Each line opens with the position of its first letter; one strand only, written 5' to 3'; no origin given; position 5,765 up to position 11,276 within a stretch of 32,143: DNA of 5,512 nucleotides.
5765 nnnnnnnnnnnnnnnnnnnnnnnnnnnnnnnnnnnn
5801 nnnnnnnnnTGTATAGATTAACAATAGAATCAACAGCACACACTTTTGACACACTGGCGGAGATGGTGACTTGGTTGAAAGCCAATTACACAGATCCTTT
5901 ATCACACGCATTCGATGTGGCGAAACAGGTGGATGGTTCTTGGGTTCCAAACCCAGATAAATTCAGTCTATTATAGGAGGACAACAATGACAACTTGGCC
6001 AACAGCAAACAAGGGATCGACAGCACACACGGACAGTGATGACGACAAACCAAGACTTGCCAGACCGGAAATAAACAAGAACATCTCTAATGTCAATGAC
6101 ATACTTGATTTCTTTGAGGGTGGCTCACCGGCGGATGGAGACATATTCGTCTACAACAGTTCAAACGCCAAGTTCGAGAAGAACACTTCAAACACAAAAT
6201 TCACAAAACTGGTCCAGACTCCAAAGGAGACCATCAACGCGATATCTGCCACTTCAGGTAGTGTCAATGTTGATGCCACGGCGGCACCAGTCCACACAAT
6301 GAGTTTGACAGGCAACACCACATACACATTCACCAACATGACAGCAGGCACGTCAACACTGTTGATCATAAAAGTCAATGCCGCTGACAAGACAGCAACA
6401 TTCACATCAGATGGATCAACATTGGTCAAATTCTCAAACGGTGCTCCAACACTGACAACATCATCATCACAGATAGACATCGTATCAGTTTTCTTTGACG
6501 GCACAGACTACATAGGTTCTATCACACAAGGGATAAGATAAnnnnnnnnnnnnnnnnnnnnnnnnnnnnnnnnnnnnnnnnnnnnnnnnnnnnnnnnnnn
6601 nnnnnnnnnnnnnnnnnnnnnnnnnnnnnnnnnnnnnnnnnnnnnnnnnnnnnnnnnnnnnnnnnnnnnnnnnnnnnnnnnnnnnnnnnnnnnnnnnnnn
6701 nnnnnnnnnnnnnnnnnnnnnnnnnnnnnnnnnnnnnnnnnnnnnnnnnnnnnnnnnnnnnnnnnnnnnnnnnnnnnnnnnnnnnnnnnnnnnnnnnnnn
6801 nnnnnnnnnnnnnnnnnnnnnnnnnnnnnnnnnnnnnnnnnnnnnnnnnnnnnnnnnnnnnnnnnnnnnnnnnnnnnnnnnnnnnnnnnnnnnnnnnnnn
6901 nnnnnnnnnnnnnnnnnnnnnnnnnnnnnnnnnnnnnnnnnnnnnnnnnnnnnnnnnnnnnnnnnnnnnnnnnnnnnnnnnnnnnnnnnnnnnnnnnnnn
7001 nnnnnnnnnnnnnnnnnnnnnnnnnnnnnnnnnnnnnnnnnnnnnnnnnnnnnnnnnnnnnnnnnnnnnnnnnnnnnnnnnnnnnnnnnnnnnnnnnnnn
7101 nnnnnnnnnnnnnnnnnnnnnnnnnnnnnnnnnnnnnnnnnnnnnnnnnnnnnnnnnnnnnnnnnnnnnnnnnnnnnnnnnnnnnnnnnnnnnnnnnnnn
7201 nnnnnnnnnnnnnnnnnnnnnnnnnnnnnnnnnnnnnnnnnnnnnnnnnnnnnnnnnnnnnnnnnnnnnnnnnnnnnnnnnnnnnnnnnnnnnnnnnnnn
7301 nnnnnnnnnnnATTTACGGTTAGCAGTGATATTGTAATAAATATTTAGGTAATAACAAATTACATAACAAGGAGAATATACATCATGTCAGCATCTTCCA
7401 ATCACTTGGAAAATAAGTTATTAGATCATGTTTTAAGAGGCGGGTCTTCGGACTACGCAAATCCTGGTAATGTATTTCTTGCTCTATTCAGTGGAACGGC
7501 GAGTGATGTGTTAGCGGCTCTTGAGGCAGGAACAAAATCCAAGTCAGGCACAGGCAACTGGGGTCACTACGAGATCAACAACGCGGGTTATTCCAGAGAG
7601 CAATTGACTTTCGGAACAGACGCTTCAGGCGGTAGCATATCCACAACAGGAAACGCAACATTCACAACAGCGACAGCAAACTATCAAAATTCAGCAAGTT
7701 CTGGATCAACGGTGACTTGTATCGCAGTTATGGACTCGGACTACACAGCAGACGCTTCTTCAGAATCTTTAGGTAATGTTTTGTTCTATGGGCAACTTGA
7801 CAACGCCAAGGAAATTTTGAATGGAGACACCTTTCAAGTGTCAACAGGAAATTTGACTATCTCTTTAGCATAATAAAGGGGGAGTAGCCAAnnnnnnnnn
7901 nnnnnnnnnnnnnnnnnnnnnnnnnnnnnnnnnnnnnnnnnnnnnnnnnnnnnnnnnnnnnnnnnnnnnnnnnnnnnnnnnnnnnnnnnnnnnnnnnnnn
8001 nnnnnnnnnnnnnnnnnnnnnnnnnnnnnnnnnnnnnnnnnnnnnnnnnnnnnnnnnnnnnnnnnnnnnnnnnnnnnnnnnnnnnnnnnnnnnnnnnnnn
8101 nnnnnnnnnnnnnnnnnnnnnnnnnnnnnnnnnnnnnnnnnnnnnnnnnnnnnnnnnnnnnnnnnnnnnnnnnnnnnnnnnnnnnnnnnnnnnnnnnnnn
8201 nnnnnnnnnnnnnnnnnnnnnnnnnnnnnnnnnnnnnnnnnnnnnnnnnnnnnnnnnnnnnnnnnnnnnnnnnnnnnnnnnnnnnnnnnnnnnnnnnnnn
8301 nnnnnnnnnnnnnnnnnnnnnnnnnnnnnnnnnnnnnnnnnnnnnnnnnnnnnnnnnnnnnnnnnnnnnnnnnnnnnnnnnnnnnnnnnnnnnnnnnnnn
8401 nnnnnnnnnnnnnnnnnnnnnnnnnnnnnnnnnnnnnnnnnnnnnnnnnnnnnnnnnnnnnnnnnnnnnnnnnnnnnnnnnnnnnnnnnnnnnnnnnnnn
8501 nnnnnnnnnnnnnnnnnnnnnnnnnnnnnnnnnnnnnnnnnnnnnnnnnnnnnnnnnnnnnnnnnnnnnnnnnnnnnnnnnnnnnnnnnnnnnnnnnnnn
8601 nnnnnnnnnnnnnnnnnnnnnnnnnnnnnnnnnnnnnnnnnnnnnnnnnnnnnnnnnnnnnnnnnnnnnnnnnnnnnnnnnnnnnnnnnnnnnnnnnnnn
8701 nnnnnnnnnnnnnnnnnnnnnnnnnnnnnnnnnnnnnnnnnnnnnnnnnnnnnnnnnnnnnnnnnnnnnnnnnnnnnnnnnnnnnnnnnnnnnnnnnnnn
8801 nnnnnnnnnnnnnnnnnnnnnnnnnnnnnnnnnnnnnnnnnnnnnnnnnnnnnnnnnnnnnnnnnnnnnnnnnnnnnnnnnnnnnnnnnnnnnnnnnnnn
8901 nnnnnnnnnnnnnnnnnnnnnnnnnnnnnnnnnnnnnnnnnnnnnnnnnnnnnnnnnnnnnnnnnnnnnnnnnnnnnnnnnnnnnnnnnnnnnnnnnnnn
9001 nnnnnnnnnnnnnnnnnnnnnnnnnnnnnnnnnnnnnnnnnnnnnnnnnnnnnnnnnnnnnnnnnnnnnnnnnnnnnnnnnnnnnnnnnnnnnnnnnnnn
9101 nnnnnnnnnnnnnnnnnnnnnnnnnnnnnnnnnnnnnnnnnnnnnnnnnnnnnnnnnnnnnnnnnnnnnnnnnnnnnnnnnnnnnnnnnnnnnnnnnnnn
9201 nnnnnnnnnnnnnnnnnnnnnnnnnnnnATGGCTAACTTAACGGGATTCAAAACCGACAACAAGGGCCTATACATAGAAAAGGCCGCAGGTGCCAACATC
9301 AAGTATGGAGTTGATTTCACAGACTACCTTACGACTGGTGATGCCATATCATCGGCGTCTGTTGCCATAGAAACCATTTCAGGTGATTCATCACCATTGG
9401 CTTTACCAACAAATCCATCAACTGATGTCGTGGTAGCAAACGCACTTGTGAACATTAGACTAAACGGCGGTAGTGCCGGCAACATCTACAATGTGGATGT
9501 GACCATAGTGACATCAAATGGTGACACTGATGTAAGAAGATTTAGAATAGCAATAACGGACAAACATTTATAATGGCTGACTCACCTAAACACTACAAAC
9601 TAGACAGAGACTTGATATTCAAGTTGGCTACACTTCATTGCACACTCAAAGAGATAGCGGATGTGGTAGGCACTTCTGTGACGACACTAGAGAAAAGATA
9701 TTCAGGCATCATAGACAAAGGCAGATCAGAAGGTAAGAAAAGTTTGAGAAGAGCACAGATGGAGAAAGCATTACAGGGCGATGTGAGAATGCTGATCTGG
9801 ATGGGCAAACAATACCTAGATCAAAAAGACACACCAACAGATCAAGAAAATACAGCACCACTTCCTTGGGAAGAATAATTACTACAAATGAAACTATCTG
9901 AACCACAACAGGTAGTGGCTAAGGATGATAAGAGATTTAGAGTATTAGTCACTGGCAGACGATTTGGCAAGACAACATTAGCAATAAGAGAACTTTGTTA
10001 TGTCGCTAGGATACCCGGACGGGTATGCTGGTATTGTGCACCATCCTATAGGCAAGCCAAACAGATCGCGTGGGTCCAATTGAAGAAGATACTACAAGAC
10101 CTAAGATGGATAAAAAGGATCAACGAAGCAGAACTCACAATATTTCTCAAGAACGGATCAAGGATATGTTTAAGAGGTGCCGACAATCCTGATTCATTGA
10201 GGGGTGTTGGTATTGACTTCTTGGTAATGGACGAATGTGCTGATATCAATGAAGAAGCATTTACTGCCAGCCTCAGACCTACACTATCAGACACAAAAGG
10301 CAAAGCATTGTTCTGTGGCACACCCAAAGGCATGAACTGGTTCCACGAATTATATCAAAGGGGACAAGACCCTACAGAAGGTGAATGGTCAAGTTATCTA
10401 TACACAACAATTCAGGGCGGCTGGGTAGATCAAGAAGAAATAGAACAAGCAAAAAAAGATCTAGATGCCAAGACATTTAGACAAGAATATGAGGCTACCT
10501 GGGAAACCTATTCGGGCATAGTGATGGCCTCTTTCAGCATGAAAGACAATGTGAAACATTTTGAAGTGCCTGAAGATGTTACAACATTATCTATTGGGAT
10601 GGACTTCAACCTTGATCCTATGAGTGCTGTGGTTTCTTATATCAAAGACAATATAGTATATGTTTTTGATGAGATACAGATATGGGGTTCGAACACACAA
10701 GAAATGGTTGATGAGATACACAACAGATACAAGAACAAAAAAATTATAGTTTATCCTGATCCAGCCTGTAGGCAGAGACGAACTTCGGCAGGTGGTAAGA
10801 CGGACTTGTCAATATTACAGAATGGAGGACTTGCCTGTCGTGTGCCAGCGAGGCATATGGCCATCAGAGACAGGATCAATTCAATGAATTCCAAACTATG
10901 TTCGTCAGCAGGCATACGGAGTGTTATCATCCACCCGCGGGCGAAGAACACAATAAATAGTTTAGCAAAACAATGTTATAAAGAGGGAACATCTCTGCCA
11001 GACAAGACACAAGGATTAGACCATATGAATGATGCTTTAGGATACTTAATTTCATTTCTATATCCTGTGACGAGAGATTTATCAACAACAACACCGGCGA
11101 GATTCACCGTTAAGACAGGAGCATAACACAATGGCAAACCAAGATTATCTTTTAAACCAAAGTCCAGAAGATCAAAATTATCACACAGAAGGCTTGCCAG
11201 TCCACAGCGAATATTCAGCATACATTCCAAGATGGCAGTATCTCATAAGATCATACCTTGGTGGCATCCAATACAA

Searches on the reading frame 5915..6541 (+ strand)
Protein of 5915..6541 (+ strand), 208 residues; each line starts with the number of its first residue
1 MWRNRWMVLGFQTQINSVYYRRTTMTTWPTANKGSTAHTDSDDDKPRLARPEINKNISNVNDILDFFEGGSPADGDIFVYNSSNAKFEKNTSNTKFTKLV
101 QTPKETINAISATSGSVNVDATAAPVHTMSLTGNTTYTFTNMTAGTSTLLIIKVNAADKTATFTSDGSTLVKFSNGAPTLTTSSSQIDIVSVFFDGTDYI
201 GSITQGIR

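Call 38: search_protein_families(library=pfam, proteins=[window:5915-6541:+], max_evalue=0.05)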
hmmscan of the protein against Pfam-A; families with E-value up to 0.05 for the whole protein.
window:5915-6541:+ (208 aa): 0 families

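Call 39: search_protein_families(library=phrogs, proteins=[window:5915-6541:+], max_evalue=0.05)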
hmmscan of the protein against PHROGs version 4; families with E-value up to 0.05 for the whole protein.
window:5915-6541:+ (208 aa): 3 families
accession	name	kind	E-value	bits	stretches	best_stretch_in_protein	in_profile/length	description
phrog_3904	-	tail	2.3e-07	30.5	1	17-204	916-1082/1086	tail fiber protein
phrog_19200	-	head and packaging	4.2e-05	24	1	20-205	136-264/268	virion structural protein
phrog_12398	-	unknown function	0.0019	18.8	1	87-181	76-163/218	-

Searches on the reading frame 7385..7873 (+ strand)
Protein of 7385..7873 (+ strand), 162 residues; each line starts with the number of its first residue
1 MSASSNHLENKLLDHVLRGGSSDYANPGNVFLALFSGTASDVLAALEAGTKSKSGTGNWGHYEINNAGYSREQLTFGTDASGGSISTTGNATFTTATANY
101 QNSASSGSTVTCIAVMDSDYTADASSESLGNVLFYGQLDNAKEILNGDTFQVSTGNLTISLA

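Call 38: search_protein_families(library=pfam, proteins=[window:7385-7873:+], max_evalue=0.05)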
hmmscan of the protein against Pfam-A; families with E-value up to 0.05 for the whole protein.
window:7385-7873:+ (162 aa): 1 family
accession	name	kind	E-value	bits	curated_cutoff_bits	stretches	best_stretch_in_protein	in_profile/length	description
PF23140.1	Gp80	-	4.9e-21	75.8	27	1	4-160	2-128/128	Podophage GP4 fiber I protein gp80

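Call 39: search_protein_families(library=phrogs, proteins=[window:7385-7873:+], max_evalue=0.05)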
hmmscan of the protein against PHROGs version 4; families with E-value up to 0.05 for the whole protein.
window:7385-7873:+ (162 aa): 3 families
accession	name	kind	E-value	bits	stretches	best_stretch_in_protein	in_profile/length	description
phrog_240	-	head and packaging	7.8e-13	49.7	1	1-161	60-188/200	head protein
phrog_8123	-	unknown function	0.00098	19.8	1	5-154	50-186/192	-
phrog_17792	-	unknown function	0.011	17.1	1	66-157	53-140/143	-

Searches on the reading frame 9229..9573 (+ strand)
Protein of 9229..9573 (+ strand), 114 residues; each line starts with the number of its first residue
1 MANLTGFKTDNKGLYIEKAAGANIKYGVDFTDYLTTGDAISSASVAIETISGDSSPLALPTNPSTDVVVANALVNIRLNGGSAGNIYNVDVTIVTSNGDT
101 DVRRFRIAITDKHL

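Call 39: search_protein_families(library=phrogs, proteins=[window:9229-9573:+], max_evalue=0.05)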
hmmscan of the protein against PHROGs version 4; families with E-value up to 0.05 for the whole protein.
window:9229-9573:+ (114 aa): 1 family
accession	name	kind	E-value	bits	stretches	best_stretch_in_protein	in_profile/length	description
phrog_4137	-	unknown function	2.8e-07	31.1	1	18-110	264-347/349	-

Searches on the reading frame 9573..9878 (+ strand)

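Call 39: search_protein_families(library=phrogs, proteins=[window:9573-9878:+], max_evalue=0.05)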
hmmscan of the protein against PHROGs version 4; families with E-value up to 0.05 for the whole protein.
window:9573-9878:+ (101 aa): 4 families
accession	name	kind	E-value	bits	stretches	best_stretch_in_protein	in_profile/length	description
phrog_309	-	head and packaging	1.9e-06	29.1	1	9-70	141-209/319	terminase small subunit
phrog_12540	-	unknown function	0.0023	19.1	1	11-71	28-91/153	-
phrog_18890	-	transcription regulation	0.016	17.1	1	23-56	39-75/91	transcriptional regulator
phrog_30565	-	unknown function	0.018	15.8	1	20-43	14-37/45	-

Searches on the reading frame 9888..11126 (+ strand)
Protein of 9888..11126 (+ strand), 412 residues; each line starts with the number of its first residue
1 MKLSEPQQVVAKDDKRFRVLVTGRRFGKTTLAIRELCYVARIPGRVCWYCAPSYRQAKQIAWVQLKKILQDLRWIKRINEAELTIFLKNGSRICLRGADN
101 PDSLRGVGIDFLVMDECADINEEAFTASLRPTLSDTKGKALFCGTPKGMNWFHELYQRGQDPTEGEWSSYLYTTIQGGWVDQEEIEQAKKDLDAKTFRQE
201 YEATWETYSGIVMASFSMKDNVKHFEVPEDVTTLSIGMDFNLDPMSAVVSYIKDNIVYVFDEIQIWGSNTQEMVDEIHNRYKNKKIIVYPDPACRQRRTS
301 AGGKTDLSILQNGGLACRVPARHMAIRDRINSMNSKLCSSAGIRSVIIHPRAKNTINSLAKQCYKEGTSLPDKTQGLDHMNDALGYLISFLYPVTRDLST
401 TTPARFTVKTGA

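Call 38: search_protein_families(library=pfam, proteins=[window:9888-11126:+], max_evalue=0.05)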
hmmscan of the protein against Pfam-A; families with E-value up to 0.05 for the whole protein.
window:9888-11126:+ (412 aa): 2 families
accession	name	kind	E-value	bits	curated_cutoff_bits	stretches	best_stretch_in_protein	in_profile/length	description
PF03237.21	Terminase_6N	-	8.7e-14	52.1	22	1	20-205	2-200/215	Terminase large subunit, T4likevirus-type, N-terminal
PF04466.19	Terminase_3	-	2e-07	31.2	23.2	1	40-188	28-183/201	Phage terminase large subunit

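Call 39: search_protein_families(library=phrogs, proteins=[window:9888-11126:+], max_evalue=0.05)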
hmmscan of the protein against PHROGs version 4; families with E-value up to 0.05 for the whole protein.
window:9888-11126:+ (412 aa): 13 families
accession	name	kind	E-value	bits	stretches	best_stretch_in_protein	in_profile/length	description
phrog_2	-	head and packaging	1e-45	157.8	1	5-395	268-596/807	terminase large subunit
phrog_10250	-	head and packaging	1.6e-30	107.5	1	189-397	2-221/228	terminase large subunit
phrog_7579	-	head and packaging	1.7e-16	61.2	1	12-201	14-209/239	terminase large subunit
phrog_675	-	head and packaging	1.6e-10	40.9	1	6-158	46-204/576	terminase large subunit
phrog_979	-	head and packaging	2e-06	27.8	1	4-126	155-282/642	terminase large subunit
phrog_5653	-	head and packaging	9.4e-06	26.5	1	204-288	2-90/199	terminase large subunit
phrog_38319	-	unknown function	3.9e-05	24.2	1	4-133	7-141/271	-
phrog_3717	-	head and packaging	9.5e-05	23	1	14-246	22-264/277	terminase large subunit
phrog_9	-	head and packaging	0.00013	22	1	22-142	230-354/812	terminase large subunit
phrog_6672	-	head and packaging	0.0017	18.9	1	344-393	78-131/145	terminase large subunit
phrog_12876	-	head and packaging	0.002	18.8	1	64-135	13-86/235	terminase large subunit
phrog_15503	-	unknown function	0.0027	18.1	1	19-137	89-212/245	-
phrog_5989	-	head and packaging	0.014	15.6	1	14-120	155-263/347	terminase large subunit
